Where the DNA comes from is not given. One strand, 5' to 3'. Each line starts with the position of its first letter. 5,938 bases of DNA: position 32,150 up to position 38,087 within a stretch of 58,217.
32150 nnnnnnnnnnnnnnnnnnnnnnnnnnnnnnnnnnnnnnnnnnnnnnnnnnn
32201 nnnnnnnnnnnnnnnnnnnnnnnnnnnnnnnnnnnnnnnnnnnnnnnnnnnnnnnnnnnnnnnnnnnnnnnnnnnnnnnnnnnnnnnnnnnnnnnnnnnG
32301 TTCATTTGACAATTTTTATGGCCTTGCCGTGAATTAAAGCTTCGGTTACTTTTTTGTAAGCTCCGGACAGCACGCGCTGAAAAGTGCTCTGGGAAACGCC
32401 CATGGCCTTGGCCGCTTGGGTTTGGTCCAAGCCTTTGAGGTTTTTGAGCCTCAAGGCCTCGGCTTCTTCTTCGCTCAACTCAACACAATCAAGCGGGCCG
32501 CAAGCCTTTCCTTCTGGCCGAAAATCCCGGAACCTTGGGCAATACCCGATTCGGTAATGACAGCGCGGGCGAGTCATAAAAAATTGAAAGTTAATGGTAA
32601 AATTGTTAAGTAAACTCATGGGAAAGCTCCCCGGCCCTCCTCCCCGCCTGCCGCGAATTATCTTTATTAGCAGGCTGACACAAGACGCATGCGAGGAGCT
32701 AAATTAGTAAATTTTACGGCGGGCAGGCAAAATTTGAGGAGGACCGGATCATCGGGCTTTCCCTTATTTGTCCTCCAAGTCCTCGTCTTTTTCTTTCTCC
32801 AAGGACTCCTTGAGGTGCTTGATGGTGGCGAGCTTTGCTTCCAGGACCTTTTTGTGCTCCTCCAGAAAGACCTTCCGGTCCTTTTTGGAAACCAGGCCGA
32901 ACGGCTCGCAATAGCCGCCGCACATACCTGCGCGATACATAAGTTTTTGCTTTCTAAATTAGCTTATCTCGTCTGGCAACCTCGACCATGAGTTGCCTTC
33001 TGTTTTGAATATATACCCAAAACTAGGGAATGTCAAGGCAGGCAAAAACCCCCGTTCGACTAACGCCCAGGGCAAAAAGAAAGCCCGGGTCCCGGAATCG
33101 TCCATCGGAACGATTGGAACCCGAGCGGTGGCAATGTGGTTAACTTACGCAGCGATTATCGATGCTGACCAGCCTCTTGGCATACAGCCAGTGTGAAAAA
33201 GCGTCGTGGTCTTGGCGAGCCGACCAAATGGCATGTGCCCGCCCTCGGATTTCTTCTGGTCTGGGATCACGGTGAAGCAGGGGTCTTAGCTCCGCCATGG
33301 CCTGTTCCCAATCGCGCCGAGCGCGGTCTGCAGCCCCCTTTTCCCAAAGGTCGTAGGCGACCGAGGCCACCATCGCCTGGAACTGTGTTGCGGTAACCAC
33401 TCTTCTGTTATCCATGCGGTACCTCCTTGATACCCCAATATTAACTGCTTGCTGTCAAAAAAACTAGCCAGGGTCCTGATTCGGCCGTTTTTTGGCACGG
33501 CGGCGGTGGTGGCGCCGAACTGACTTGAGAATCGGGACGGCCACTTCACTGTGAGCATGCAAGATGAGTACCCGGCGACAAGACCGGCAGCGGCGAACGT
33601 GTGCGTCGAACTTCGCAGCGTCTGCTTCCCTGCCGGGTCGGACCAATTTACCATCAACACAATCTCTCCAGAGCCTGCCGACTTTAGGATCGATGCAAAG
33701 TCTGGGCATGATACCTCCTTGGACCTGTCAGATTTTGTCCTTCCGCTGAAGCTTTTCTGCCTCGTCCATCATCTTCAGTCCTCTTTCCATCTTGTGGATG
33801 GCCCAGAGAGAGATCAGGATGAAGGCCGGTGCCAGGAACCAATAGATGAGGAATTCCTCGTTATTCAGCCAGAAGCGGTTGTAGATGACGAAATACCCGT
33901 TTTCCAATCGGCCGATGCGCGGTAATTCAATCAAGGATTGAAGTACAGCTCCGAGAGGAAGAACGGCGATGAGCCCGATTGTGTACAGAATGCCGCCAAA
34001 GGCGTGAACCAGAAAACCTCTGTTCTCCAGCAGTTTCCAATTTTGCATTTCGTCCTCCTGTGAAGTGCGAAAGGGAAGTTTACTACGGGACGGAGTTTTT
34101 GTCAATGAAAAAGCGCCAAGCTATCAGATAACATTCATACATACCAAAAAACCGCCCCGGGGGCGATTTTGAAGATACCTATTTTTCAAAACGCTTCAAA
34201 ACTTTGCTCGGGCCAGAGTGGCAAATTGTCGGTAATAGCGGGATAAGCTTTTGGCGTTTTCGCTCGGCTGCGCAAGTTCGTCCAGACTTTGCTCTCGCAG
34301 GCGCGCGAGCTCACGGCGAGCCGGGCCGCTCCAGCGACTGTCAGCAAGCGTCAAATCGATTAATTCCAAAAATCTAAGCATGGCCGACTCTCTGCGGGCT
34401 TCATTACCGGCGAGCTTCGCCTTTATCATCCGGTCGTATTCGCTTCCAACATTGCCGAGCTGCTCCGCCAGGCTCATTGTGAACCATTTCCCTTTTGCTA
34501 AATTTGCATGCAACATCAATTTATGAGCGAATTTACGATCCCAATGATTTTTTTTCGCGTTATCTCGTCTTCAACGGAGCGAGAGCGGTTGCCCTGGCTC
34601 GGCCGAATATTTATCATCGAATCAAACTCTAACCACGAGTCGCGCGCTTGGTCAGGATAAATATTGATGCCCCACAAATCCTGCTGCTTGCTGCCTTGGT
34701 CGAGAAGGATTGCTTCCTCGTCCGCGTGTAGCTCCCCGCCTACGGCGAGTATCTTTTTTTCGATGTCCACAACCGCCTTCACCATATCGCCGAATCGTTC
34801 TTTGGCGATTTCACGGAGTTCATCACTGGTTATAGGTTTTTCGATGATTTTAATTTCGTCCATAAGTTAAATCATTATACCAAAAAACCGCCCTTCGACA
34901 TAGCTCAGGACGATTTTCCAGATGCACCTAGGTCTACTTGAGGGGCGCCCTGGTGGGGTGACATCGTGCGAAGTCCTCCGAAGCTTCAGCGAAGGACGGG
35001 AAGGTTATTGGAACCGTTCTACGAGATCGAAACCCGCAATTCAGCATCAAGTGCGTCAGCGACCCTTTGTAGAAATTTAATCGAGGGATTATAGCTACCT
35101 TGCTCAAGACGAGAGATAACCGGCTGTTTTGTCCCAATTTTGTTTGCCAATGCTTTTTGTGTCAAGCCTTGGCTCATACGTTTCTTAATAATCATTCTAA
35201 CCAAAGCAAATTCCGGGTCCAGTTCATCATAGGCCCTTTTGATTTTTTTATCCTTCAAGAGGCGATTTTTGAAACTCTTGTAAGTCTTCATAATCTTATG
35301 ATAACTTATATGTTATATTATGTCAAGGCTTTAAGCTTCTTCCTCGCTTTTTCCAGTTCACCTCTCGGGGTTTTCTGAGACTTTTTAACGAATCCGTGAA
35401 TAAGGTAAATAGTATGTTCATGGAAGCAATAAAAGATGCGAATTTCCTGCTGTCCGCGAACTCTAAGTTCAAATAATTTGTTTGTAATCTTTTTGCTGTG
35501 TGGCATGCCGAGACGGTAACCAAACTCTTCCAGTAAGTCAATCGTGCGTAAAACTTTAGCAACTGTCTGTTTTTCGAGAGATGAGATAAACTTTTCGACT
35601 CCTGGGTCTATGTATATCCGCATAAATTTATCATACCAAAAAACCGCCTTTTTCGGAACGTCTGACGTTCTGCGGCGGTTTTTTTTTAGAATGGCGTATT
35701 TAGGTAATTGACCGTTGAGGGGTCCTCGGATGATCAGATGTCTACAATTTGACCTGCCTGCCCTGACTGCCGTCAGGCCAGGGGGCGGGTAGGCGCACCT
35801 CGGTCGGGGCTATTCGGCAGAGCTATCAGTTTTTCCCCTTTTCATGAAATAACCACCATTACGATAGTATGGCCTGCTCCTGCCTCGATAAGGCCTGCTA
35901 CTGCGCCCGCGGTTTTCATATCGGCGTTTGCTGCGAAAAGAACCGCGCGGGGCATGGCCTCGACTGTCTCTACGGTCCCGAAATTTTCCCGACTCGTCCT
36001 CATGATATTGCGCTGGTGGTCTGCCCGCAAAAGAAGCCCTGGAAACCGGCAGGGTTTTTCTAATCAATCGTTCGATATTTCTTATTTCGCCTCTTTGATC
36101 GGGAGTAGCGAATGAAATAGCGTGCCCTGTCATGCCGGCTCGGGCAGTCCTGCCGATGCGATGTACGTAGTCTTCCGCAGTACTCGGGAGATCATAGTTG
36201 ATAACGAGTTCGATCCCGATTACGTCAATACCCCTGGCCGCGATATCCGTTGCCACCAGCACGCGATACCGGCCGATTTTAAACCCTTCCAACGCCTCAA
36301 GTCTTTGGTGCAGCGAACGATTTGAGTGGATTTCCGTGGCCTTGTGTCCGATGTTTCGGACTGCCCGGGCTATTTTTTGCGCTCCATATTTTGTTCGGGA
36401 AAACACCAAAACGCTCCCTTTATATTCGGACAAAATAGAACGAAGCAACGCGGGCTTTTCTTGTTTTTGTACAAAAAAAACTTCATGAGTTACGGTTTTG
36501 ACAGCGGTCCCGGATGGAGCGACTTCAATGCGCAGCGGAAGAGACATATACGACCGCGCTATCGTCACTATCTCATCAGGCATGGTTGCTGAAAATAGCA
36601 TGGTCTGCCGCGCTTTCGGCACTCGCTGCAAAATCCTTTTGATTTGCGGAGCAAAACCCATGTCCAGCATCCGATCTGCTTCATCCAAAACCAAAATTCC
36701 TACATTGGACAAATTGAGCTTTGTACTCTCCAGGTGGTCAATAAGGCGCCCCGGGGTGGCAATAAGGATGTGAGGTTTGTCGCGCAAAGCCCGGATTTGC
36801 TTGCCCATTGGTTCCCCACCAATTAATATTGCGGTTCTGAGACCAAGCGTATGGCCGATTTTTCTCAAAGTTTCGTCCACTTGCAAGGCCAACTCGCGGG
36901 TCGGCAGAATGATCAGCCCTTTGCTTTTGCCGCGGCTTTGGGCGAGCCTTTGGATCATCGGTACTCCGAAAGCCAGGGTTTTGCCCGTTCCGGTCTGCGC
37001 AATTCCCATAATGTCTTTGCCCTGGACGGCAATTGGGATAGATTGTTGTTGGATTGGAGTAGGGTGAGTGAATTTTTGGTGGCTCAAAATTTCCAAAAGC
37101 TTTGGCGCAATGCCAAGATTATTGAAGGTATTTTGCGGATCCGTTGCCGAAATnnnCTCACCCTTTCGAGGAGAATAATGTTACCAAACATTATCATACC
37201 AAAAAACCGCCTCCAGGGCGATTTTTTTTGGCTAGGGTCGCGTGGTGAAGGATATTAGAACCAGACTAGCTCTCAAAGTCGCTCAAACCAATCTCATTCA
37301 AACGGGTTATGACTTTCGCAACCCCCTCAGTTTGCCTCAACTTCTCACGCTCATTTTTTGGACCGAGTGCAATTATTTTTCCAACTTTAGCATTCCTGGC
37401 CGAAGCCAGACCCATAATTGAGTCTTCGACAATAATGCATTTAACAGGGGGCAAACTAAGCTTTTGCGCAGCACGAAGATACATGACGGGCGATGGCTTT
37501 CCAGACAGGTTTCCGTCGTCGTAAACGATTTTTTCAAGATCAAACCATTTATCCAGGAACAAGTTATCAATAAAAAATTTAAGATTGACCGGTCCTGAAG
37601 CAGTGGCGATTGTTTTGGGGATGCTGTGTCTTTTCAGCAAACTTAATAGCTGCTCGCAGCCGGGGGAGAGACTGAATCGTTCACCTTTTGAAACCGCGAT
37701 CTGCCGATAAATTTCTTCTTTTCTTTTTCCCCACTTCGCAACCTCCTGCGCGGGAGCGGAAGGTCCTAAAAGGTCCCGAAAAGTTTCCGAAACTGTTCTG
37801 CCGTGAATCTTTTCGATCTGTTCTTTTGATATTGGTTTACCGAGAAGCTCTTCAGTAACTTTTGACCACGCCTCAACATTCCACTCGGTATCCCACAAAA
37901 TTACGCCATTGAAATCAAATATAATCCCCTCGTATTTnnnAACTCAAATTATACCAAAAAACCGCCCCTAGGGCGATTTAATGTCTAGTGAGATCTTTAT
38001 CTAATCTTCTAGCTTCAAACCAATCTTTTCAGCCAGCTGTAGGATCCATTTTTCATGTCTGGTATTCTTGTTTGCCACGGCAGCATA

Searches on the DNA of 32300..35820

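Call 107: search_rna_families(source=window, start=32300, end=35820, threshold=evalue, max_evalue=0.1)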
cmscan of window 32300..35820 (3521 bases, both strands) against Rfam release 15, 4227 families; matches with E-value up to 0.1: 0.
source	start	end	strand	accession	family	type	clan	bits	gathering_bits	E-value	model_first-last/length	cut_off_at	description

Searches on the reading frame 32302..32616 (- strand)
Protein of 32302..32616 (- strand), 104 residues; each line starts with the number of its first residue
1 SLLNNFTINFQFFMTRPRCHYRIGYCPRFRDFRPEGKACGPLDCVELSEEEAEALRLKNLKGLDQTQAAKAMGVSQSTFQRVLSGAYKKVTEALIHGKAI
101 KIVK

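Call 109: search_protein_families(library=pfam, proteins=[window:32302-32616:-], max_evalue=0.01)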
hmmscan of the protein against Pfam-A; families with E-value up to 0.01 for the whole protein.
window:32302-32616:- (104 aa): 11 families
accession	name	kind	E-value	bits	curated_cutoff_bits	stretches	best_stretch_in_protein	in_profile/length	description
PF02001.22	DUF134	-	9e-19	68.3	27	1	15-101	5-89/98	Protein of unknown function DUF134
PF08281.18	Sigma70_r4_2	-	6.6e-06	26.1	25.7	1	46-89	10-53/54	Sigma-70, region 4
PF13560.12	HTH_31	-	9.5e-06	26.3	27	1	56-94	8-46/64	Helix-turn-helix domain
PF20432.4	Xre-like-HTH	-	0.00023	21.8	25.8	1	56-83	17-43/63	Antitoxin Xre-like helix-turn-helix domain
PF01381.28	HTH_3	-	0.00041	20.8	23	1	57-88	6-34/55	Helix-turn-helix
PF13384.12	HTH_23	-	0.0005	20.3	24.6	1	52-84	8-39/50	Homeodomain-like domain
PF04545.22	Sigma70_r4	-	0.0016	18.3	24.1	1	46-89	4-47/50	Sigma-70, region 4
PF07638.17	Sigma70_ECF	-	0.0023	18.3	21.1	1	46-93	135-182/185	ECF sigma factor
PF13551.12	HTH_29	-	0.0034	17.9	28.1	1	60-83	9-33/64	Winged helix-turn helix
PF04967.18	HTH_10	-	0.0052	17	23.1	1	69-91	30-52/53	HTH DNA binding domain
PF05225.22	HTH_psq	-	0.0063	16.7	20.4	1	63-88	17-42/45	helix-turn-helix, Psq domain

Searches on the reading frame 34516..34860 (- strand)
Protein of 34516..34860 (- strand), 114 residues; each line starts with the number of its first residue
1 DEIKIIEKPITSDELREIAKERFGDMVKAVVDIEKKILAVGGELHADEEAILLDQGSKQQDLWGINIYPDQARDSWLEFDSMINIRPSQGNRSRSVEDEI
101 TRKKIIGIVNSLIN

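Call 109: search_protein_families(library=pfam, proteins=[window:34516-34860:-], max_evalue=0.01)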
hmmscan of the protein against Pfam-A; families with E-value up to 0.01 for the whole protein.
window:34516-34860:- (114 aa): 1 family
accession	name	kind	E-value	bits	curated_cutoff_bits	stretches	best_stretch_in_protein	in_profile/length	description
PF18924.5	DUF5674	-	3.6e-38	130.4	27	1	5-111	2-108/109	Protein of unknown function (DUF5674)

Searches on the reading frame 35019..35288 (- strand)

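Call 109: search_protein_families(library=pfam, proteins=[window:35019-35288:-], max_evalue=0.01)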
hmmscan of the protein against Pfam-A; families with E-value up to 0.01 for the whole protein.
window:35019-35288:- (89 aa): 5 families
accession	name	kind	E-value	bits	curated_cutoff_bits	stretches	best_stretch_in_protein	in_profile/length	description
PF01381.28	HTH_3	-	9.9e-14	51.6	23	1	33-84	1-52/55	Helix-turn-helix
PF13560.12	HTH_31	-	4.1e-08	33.8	27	1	37-83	10-57/64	Helix-turn-helix domain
PF13744.12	HTH_37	-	8.4e-08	32.4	27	1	22-89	12-80/80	Helix-turn-helix domain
PF13443.12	HTH_26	-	0.00034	21.2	22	1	41-81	10-51/63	Cro/C1-type HTH DNA-binding domain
PF12844.13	HTH_19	-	0.001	19.4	30.2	1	39-80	10-51/64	Helix-turn-helix domain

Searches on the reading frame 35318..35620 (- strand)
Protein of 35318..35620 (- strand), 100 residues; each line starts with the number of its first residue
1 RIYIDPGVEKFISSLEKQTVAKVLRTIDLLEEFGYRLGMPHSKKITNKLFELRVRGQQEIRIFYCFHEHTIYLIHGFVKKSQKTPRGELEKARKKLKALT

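Call 109: search_protein_families(library=pfam, proteins=[window:35318-35620:-], max_evalue=0.01)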
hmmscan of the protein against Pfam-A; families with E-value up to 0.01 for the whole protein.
window:35318-35620:- (100 aa): 1 family
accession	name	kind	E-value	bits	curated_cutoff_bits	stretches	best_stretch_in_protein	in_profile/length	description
PF05973.20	Gp49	-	2.7e-25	88.7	23.9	1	10-97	1-90/90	Phage derived protein Gp49-like (DUF891)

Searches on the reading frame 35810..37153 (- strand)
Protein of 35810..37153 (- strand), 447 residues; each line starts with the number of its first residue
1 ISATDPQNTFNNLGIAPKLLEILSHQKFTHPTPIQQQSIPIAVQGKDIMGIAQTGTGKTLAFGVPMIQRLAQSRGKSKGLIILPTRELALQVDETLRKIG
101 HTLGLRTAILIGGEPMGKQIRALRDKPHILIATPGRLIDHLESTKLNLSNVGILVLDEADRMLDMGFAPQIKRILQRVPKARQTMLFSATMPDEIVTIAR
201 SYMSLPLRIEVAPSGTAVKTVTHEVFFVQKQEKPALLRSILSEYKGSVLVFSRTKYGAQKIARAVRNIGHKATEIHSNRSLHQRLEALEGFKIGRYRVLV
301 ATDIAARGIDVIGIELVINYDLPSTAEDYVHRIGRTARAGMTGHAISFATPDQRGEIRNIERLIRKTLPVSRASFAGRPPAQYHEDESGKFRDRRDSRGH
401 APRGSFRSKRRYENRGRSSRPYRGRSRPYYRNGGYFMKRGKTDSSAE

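Call 65: search_protein_families(library=pfam, proteins=[window:35810-37153:-], max_evalue=0.00001)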
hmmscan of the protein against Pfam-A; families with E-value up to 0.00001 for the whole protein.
window:35810-37153:- (447 aa): 3 families
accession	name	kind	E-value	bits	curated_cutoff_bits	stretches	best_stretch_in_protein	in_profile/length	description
PF00270.35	DEAD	-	3.1e-54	183.6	26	1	32-195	1-164/167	DEAD/DEAH box helicase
PF00271.37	Helicase_C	-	6.7e-28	97.6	23.5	1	233-340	2-110/110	Helicase conserved C-terminal domain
PF04851.21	ResIII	-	2.8e-09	37.5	22.5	1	44-192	22-163/164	Type III restriction enzyme, res subunit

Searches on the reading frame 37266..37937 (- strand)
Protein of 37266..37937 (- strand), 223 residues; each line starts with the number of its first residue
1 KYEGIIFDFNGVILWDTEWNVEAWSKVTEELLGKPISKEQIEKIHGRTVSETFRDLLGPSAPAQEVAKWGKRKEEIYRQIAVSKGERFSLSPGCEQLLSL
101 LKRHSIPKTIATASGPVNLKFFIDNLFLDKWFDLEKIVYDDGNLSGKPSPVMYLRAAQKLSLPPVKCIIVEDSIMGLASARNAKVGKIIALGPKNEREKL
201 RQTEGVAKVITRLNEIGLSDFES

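Call 65: search_protein_families(library=pfam, proteins=[window:37266-37937:-], max_evalue=0.00001)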
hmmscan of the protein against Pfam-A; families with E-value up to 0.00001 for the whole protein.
window:37266-37937:- (223 aa): 2 families
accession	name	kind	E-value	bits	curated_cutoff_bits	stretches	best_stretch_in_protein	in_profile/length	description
PF13419.12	HAD_2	-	6.4e-21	75.7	23.8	1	5-186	1-174/178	Haloacid dehalogenase-like hydrolase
PF00702.32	Hydrolase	-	6.9e-19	69.4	26.4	1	3-183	2-190/191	haloacid dehalogenase-like hydrolase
